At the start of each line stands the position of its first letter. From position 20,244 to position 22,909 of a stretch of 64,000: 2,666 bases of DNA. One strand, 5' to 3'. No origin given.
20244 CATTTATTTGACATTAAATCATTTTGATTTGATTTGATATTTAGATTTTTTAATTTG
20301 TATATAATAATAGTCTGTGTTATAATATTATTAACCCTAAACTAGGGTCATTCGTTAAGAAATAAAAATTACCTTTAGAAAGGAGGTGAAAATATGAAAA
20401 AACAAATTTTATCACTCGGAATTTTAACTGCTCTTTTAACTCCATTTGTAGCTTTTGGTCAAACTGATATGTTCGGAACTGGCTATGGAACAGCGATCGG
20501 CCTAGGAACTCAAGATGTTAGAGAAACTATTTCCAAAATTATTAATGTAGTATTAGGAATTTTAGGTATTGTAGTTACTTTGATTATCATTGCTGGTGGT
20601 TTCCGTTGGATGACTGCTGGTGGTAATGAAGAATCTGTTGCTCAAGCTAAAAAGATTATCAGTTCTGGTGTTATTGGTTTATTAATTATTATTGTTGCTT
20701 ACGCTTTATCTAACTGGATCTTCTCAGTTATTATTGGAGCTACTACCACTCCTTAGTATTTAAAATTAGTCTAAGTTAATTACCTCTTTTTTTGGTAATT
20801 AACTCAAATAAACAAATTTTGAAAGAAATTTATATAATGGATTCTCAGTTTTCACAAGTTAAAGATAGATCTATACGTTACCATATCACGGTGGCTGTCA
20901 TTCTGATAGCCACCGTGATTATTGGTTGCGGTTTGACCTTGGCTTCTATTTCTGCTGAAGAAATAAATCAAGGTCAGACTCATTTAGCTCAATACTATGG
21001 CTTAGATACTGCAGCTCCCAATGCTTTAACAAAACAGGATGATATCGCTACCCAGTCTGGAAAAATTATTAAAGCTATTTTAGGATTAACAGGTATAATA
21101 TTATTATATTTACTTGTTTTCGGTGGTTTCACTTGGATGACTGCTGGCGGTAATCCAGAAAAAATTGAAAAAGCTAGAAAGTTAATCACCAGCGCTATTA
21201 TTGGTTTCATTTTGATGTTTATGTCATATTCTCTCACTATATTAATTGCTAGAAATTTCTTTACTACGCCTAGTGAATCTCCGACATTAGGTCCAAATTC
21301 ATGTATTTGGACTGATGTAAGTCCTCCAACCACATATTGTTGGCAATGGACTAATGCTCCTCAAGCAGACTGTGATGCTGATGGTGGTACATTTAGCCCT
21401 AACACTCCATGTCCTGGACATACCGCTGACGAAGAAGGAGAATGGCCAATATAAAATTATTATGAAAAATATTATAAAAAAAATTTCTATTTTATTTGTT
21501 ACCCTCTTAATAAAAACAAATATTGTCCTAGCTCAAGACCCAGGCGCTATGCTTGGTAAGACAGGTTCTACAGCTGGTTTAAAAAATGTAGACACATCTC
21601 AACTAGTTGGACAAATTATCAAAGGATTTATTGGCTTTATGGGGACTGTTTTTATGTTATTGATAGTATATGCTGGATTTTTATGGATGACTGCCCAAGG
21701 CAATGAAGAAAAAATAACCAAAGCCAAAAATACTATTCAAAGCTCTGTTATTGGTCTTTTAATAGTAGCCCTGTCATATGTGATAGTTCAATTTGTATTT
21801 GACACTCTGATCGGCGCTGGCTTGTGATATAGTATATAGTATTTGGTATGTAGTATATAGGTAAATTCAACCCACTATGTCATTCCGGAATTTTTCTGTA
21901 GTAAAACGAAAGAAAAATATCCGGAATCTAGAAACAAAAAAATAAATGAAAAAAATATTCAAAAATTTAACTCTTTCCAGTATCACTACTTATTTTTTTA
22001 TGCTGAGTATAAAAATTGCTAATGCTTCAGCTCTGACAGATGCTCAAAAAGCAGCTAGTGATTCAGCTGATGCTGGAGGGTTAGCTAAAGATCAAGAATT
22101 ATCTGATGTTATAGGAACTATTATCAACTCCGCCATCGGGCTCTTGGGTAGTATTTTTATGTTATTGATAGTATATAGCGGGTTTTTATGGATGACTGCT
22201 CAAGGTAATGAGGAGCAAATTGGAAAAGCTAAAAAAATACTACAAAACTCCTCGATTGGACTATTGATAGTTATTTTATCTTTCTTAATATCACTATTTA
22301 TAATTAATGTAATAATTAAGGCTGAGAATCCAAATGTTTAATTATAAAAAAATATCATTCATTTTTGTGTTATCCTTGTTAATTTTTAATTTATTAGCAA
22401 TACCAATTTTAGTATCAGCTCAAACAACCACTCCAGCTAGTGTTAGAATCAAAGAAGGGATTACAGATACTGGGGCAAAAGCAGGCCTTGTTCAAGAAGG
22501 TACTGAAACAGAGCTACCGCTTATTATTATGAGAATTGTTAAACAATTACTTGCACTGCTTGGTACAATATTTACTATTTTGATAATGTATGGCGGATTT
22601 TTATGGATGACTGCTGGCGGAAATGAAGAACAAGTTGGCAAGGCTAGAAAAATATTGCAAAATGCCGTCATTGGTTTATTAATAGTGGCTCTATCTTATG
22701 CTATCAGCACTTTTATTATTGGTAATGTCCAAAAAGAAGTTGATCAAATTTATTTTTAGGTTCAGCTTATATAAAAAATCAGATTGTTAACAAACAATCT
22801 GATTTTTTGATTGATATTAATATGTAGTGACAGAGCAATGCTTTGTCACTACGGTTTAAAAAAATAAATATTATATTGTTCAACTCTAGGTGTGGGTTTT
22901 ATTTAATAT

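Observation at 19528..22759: Six tandem paralogous T4SS-pilin-like genes with an invariant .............-x-KA+KI motif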

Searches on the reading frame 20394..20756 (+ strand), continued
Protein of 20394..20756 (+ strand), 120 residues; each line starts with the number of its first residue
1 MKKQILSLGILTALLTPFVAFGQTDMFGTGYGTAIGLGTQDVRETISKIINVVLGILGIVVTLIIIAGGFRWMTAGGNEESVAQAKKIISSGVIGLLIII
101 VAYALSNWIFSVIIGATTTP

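Call 44: find_related_loci(query=A2, collection=genome_contigs, flank=10000)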
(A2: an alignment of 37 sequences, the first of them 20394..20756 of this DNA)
Query A2 (120 aa) in genome_contigs; peptide patterns used: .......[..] (x = any residue, [..] = any of these).
599 stretches matched a pattern (row limit reached: there are more); 592 encode a relative of the query (tblastn E <= 1e-3); the best 80 are kept; 79 distinct loci.
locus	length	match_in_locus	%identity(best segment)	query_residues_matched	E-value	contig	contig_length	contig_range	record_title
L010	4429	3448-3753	76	17-118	1e-45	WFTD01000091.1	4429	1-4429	MAG: Patescibacteria group bacterium isolate S139_126 k151_489669, whole genome shotgun sequence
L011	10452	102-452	65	1-117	2e-45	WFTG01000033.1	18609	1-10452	MAG: Patescibacteria group bacterium isolate S139_133 k151_432654, whole genome shotgun sequence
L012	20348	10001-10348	82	1-117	9e-45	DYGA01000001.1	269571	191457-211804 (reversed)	MAG TPA_asm: Candidatus Paceibacter sp. isolate BE2012_33_23 Afr_mines_BE2012_14_length_269571_cov_10_026358, whole geno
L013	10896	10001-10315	58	13-117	4e-34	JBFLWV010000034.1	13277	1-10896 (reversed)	MAG: Patescibacteria group bacterium isolate MAG041 MAG041_34, whole genome shotgun sequence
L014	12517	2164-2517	53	1-118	9e-34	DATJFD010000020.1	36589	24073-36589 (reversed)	MAG TPA_asm: Candidatus Binatia bacterium isolate SMAG_U15450 k141_3769518, whole genome shotgun sequence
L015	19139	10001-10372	50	1-120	6e-34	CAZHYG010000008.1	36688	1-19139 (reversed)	MAG TPA_asm: uncultured Gammaproteobacteria bacterium isolate SRP135725_co1_18 genome assembly, contig: NODE_1139_length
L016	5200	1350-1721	53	1-118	1e-33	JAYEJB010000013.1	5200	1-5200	MAG: Patescibacteria group bacterium isolate MAG175 MAG175_13, whole genome shotgun sequence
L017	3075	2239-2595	50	1-119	2e-33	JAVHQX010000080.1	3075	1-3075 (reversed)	MAG: Patescibacteria group bacterium isolate WB02no13_65_8 NODE_23142_length_3075_cov_5.318543, whole genome shotgun seq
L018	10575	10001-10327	57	14-120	4e-33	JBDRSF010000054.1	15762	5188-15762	MAG: Candidatus Magasanikbacteria bacterium isolate MEGAHIT-group-3.130 k141_396739, whole genome shotgun sequence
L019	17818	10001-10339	52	10-118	1e-32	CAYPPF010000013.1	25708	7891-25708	MAG TPA_asm: uncultured Gammaproteobacteria bacterium isolate SRP200020_co3_83 genome assembly, contig: NODE_2688_length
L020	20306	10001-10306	57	17-118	1e-32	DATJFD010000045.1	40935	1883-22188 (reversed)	MAG TPA_asm: Candidatus Binatia bacterium isolate SMAG_U15450 k141_6671390, whole genome shotgun sequence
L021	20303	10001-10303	58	17-117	9e-32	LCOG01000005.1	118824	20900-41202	MAG: Parcubacteria group bacterium GW2011_GWA2_47_26 UX98_C0005, whole genome shotgun sequence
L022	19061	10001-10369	48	3-120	2e-31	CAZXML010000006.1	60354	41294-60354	MAG TPA_asm: uncultured Gammaproteobacteria bacterium isolate SRP119689_co1_192 genome assembly, contig: NODE_550_length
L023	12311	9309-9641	51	8-118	1e-31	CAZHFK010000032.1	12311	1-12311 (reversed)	MAG TPA_asm: uncultured Gammaproteobacteria bacterium isolate SRP141376_co1_395 genome assembly, contig: NODE_9794_lengt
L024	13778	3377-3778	44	1-117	7e-31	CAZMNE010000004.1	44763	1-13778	MAG TPA_asm: uncultured Gammaproteobacteria bacterium isolate binchicken_co173_189 genome assembly, contig: NODE_2815_le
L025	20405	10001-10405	44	1-117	1e-30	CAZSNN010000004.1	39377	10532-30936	MAG TPA_asm: uncultured Gammaproteobacteria bacterium isolate binchicken_co45_657 genome assembly, contig: NODE_1400_len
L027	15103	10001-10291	59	24-120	1e-30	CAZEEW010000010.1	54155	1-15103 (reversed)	MAG TPA_asm: uncultured Gammaproteobacteria bacterium isolate SRP093185_co1_62 genome assembly, contig: NODE_230_length_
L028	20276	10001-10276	59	27-118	1e-30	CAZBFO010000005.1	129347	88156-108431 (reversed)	MAG TPA_asm: uncultured Gammaproteobacteria bacterium isolate binchicken_co185_196 genome assembly, contig: NODE_176_len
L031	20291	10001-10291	57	24-120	2e-30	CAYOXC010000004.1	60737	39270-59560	MAG TPA_asm: uncultured Gammaproteobacteria bacterium isolate SRP319275_co4_114 genome assembly, contig: NODE_265_length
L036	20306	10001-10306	54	17-119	9e-30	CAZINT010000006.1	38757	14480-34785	MAG TPA_asm: uncultured Gammaproteobacteria bacterium isolate SRP257259_co1_139 genome assembly, contig: NODE_1046_lengt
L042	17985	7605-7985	46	1-117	3e-29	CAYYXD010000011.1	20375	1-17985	MAG TPA_asm: uncultured Gammaproteobacteria bacterium isolate SRP294416_co1_713 genome assembly, contig: NODE_5154_lengt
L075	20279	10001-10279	55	28-120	4e-28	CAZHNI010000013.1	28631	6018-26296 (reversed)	MAG TPA_asm: uncultured Gammaproteobacteria bacterium isolate SRP257259_co1_325 genome assembly, contig: NODE_1780_lengt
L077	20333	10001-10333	46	14-120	1e-27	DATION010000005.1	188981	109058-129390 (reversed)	MAG TPA_asm: Candidatus Udaeobacter sp. isolate SMAG_U15825 k141_545700, whole genome shotgun sequence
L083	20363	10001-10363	47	3-118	2e-27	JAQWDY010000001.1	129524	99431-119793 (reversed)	MAG: Patescibacteria group bacterium isolate STF2_62 NODE_136_length_129524_cov_20.703316_Sandtown_F2, whole genome shot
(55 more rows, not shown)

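Call 71: search_protein_representatives(alignment_id=A2)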
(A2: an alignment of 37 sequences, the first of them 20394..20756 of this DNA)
Query: 37 sequences, 127 profile positions. Proteins with E-value up to 0.001 (for the whole library): 82957; up to 1e-10: 29581; up to 1e-30: 484. The best 150 are listed.
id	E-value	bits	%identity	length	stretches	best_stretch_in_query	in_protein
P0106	8.3e-83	290.9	-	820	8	51-116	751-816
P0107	2.0e-78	276.8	-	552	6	6-118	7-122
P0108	1.3e-69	248.3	-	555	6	1-116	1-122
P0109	3.6e-66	237.1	-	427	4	48-117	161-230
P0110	6.0e-61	220.2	-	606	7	10-109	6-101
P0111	9.9e-61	219.5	-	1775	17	47-116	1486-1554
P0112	2.6e-56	205.2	-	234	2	32-120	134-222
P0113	1.0e-54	200.1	-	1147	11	5-119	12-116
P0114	1.1e-54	200.0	-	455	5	10-118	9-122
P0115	8.4e-54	197.1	-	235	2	34-119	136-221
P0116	1.1e-53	196.7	-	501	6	45-117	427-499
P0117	1.4e-52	193.1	-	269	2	12-124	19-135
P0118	2.8e-52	192.2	-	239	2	10-125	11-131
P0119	2.9e-52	192.2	-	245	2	7-124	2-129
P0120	5.0e-52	191.4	-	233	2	1-123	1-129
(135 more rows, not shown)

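Call 86: search_protein_families(library=pfam, proteins=[L083:557-3823:+, L025:2303-3814:+, L028:3901-5757:-, L036:3735-5117:+, L027:3147-3761:+, L077:1790-3583:+, L031:13846-14931:-, L042:5864-7513:-, L025:5405-6079:+, L075:15777-16358:+], max_evalue=0.001)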
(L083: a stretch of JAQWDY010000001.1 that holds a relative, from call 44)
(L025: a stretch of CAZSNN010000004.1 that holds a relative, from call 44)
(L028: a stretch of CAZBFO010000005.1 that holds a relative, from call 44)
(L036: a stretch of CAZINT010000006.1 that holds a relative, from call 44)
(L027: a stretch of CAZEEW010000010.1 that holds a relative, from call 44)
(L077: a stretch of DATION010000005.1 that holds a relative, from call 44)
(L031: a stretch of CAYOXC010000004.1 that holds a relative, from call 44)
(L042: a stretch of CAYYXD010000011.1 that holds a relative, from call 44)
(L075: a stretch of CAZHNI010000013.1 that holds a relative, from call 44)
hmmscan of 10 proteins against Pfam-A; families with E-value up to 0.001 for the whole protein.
L083:557-3823:+ (1088 aa): 5 families
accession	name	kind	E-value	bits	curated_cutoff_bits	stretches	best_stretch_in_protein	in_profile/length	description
PF02463.25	SMC_N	-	5.2e-43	147.4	40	1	2-1070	1-219/220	RecF/RecN/SMC N terminal domain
PF13304.12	AAA_21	-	2e-12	48.3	27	2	876-1049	117-299/304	AAA domain, putative AbiEii toxin, Type IV TA system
PF13175.12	AAA_15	-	2.6e-09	37.6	32.1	1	1-321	1-289/374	AAA ATPase domain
PF13476.12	AAA_23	-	3.1e-06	28.4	27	1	5-362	1-197/201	AAA domain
PF13555.12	AAA_29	-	3.6e-05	23.9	27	1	26-55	17-46/61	P-loop containing region of AAA domain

L025:2303-3814:+ (503 aa): 11 families
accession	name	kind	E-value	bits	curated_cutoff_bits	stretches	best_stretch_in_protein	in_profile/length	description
PF01078.27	Mg_chelatase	-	1.5e-91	305.9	20.3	1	192-395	2-205/207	Magnesium chelatase, subunit ChlI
PF13541.12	ChlI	-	1.5e-37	128.6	27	1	20-142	1-121/121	Subunit ChlI of Mg-chelatase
PF13335.12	Mg_chelatase_C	-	7e-27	94.3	26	1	403-499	1-94/94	Magnesium chelatase, subunit ChlI C-terminal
PF07728.20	AAA_5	-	7.8e-09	36.1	22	1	214-350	1-125/139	AAA domain (dynein-related subfamily)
PF00493.29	MCM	-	4.4e-07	29.7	23.3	0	289-353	114-178/224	MCM P-loop domain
PF00158.32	Sigma54_activat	-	5.8e-06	26.5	20.2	1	200-325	10-122/168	Sigma-54 interaction domain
PF05496.18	RuvB_N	-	1.5e-05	25.3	27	0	197-261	11-86/159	Holliday junction DNA helicase RuvB P-loop domain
PF00004.35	AAA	-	0.00029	21.7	21.2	0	215-248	1-30/131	ATPase family associated with various cellular activities (AAA)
PF20720.3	nSTAND3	-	0.00038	20.6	27.2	1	203-257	9-61/155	Novel STAND NTPase 3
PF05362.19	Lon_C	-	0.00043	20.3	21.1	0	41-143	69-173/205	Lon protease (S16) C-terminal proteolytic domain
PF13191.12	AAA_16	-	0.00099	20.1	32.6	0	200-238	11-50/167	AAA ATPase domain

L028:3901-5757:- (618 aa): 0 families

L036:3735-5117:+ (460 aa): 0 families

L027:3147-3761:+ (204 aa): 0 families

L077:1790-3583:+ (597 aa): 5 families
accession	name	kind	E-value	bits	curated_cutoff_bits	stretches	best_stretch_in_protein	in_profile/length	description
PF13620.12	CarboxypepD_reg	-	2.2e-17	63.6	32.3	1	163-232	5-70/82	Carboxypeptidase regulatory-like domain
PF13715.12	CarbopepD_reg_2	-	5.4e-09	36.4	32.2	0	163-225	4-59/88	CarboxypepD_reg-like domain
PF07963.17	N_methyl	-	6.8e-06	25.9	21.2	1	7-31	3-27/27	Prokaryotic N-terminal methylation motif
PF17210.9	SdrD_B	-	9.3e-05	23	29.7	0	297-325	40-68/112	SdrD B-like domain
PF17802.7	SpaA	-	0.00022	21.7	23.1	0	166-231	9-76/91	Prealbumin-like fold domain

L031:13846-14931:- (361 aa): 3 families
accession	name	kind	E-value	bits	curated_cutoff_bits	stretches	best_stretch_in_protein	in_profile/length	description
PF06925.17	MGDG_synth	-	2.5e-17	63.9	25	1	18-177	1-168/169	Monogalactosyldiacylglycerol (MGDG) synthase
PF04101.22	Glyco_tran_28_C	-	8.1e-15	55.7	22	1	204-341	2-143/166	Glycosyltransferase family 28 C-terminal domain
PF00534.26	Glycos_transf_1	-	2e-06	27.9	26.4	1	222-309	39-131/172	Glycosyl transferases group 1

L042:5864-7513:- (549 aa): 0 families

L025:5405-6079:+ (224 aa): 3 families
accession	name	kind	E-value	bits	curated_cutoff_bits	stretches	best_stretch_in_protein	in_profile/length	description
PF13413.12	HTH_25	-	5.3e-14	52.2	24.6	1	21-77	3-59/62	Helix-turn-helix domain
PF09136.16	Glucodextran_B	-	3.2e-12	46.6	27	1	143-221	1-81/83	Glucodextranase, domain B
PF12844.13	HTH_19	-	3.2e-08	33.8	30.2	1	17-79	1-57/64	Helix-turn-helix domain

L075:15777-16358:+ (193 aa): 1 family
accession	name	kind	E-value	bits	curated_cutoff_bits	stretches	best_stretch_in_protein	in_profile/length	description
PF01936.24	NYN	-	9.1e-38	130.5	24.2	1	18-165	1-144/145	NYN domain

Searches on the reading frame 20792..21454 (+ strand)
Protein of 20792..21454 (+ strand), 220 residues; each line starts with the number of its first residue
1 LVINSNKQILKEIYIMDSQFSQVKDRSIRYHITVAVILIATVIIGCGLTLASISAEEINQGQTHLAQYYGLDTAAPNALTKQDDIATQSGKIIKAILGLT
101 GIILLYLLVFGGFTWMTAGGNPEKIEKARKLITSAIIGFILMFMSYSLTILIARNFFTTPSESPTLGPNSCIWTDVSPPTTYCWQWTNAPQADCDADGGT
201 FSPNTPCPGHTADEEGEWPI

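Call 3: search_protein_families(library=pfam, proteins=[window:20792-21454:+], max_evalue=1)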
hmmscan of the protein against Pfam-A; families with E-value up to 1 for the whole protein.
window:20792-21454:+ (220 aa): 9 families
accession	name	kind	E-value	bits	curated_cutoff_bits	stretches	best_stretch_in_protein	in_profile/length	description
PF18895.5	T4SS_pilin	-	7.6e-11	42.4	26.6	1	82-144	2-63/71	Type IV secretion system pilin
PF04893.22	Yip1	-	0.0015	18.8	28.6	1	18-143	9-112/173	Yip1 domain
PF05296.19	TAS2R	-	0.023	14.3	22.2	1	31-154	127-254/303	Taste receptor protein (TAS2R)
PF05987.18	DUF898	-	0.061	12.9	28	1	86-157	174-245/336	Bacterial protein of unknown function (DUF898)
PF16936.10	Holin_9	-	0.077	13.7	25.3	0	92-118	28-54/78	Putative holin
PF17475.7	Binary_toxB_2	-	0.086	13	25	1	36-87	118-170/218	Clostridial binary toxin B/anthrax toxin PA domain 2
PF09945.14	DUF2177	-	0.096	13.2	26.9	1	87-150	30-92/124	Predicted membrane protein (DUF2177)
PF03188.21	Cytochrom_B561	-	0.13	13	23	0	95-146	73-123/137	Eukaryotic cytochrome b561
PF04956.18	TrbC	-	0.62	10.8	27.9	1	82-147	34-93/98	TrbC/VIRB2 pilin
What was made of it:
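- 20837..21454 (+): ORF3: pilin with a long signal-anchor-like N-terminus and a 66-aa Thr/Pro- and Cys-containing C-terminal tail. The start is revised from TTG 20792 to ATG 20837. PF18895 at 42.4 bits (call 3).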

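Call 4: search_protein_families(library=ncbifam, proteins=[window:20792-21454:+], max_evalue=1)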
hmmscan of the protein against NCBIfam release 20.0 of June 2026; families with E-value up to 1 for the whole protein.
window:20792-21454:+ (220 aa): 7 families
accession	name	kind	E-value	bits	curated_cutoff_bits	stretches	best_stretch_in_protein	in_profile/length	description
NF045849.1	ICE_MMCAP2_0565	equivalog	1.7e-07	30.8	40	1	83-153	7-77/80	Mbov_0395 family pilin-like conjugal transfer protein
NF047765.1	LIC_13387_fam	subfamily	0.005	16.5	33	1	86-144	47-105/131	LIC_13387 family protein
NF038392.1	div_DrpB_YedR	equivalog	0.096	13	50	1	80-118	45-82/86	cell division protein DrpB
TIGR02970.1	succ_dehyd_cytB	equivalog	0.2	11.9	52.3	1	99-147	26-74/120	succinate dehydrogenase, cytochrome b556 subunit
NF033904.1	LlsX_fam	subfamily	0.37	11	29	0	92-121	7-37/90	LlsX family protein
NF038216.1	ABZJ_00895_fam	subfamily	0.5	10.3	33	0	36-145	10-110/134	ABZJ_00895 family protein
NF058603.1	SCO2097_fam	equivalog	0.58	10.5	110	0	116-154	63-87/129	SCO2097 family morphological protein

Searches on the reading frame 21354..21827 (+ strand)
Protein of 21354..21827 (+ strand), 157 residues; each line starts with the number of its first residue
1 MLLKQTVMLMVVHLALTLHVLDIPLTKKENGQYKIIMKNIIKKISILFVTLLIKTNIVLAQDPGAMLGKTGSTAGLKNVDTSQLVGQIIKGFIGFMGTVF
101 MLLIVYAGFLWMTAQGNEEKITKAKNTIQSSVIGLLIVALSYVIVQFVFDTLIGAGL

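Call 3: search_protein_families(library=pfam, proteins=[window:21354-21827:+], max_evalue=1)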
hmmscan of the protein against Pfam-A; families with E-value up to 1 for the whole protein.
window:21354-21827:+ (157 aa): 6 families
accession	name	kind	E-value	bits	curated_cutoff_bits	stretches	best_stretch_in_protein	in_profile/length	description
PF18895.5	T4SS_pilin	-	7e-08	32.9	26.6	1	86-148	10-71/71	Type IV secretion system pilin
PF05545.16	FixQ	-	0.0036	17.6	29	1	88-127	5-44/49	Cbb3-type cytochrome oxidase component FixQ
PF01578.25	Cytochrom_C_asm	-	0.0042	17.2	29.9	1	99-152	161-211/212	Cytochrome C assembly protein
PF05987.18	DUF898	-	0.12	11.8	28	1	72-149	164-241/336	Bacterial protein of unknown function (DUF898)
PF15062.11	ARL6IP6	-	0.13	12.9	27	0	125-147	24-46/86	Haemopoietic lineage transmembrane helix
PF04956.18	TrbC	-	0.15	12.7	27.9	1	38-146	2-96/98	TrbC/VIRB2 pilin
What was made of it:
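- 21462..21827 (+): ORF4: short pilin paralog. The start is revised from 21354 to ATG 21462. PF18895 at 32.9 bits (call 3).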

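Call 4: search_protein_families(library=ncbifam, proteins=[window:21354-21827:+], max_evalue=1)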
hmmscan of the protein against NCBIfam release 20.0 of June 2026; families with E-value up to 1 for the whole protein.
window:21354-21827:+ (157 aa): 1 family
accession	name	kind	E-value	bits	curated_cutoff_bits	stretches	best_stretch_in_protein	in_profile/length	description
NF045849.1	ICE_MMCAP2_0565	equivalog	2e-08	33.8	40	1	82-151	10-79/80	Mbov_0395 family pilin-like conjugal transfer protein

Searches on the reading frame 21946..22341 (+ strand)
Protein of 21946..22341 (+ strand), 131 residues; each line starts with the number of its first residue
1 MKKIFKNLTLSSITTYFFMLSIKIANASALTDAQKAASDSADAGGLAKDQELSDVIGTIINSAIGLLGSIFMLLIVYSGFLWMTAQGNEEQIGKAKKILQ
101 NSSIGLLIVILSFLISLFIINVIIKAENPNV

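Call 3: search_protein_families(library=pfam, proteins=[window:21946-22341:+], max_evalue=1)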
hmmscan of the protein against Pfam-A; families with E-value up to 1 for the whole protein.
window:21946-22341:+ (131 aa): 2 families
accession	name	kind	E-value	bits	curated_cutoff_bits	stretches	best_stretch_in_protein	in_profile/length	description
PF18895.5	T4SS_pilin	-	1.6e-08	35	26.6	1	49-115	2-67/71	Type IV secretion system pilin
PF04290.18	DctQ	-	0.052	13.9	28.3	1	59-125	64-128/132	Tripartite ATP-independent periplasmic transporters, DctQ component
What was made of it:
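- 21946..22341 (+): ORF5: short pilin paralog. PF18895 at 35.0 bits (call 3).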

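Call 4: search_protein_families(library=ncbifam, proteins=[window:21946-22341:+], max_evalue=1)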
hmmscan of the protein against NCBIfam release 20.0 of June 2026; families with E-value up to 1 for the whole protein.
window:21946-22341:+ (131 aa): 4 families
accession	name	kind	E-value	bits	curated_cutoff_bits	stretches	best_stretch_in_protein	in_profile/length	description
NF045849.1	ICE_MMCAP2_0565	equivalog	1.1e-07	31.4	40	1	50-123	7-80/80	Mbov_0395 family pilin-like conjugal transfer protein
TIGR01191.1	ccmC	subfamily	0.024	14.6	186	1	62-123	116-178/184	heme ABC transporter permease CcmC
NF033904.1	LlsX_fam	subfamily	0.029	14.5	29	1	15-84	16-88/90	LlsX family protein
NF002587.0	PRK02240.1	subfamily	0.13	11.9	306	1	14-56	80-122/257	GTP cyclohydrolase IIa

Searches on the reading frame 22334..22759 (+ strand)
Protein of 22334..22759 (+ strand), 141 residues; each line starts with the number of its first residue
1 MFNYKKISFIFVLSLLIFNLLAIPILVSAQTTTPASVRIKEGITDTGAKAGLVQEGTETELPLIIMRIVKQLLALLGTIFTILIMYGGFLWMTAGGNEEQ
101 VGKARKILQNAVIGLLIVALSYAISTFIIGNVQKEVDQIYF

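Call 3: search_protein_families(library=pfam, proteins=[window:22334-22759:+], max_evalue=1)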
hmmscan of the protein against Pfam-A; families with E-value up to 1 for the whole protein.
window:22334-22759:+ (141 aa): 1 family
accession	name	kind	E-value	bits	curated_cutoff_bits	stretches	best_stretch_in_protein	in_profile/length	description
PF18895.5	T4SS_pilin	-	3.4e-09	37.1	26.6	1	59-128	3-71/71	Type IV secretion system pilin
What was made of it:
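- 22334..22759 (+): ORF6: short pilin paralog, overlapping ORF5 by 8 nt. PF18895 at 37.1 bits (call 3).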

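Call 4: search_protein_families(library=ncbifam, proteins=[window:22334-22759:+], max_evalue=1)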
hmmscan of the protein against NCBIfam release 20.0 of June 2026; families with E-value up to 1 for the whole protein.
window:22334-22759:+ (141 aa): 1 family
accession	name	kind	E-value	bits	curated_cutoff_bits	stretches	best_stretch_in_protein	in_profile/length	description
NF045849.1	ICE_MMCAP2_0565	equivalog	3.3e-05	23.5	40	1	64-131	12-79/80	Mbov_0395 family pilin-like conjugal transfer protein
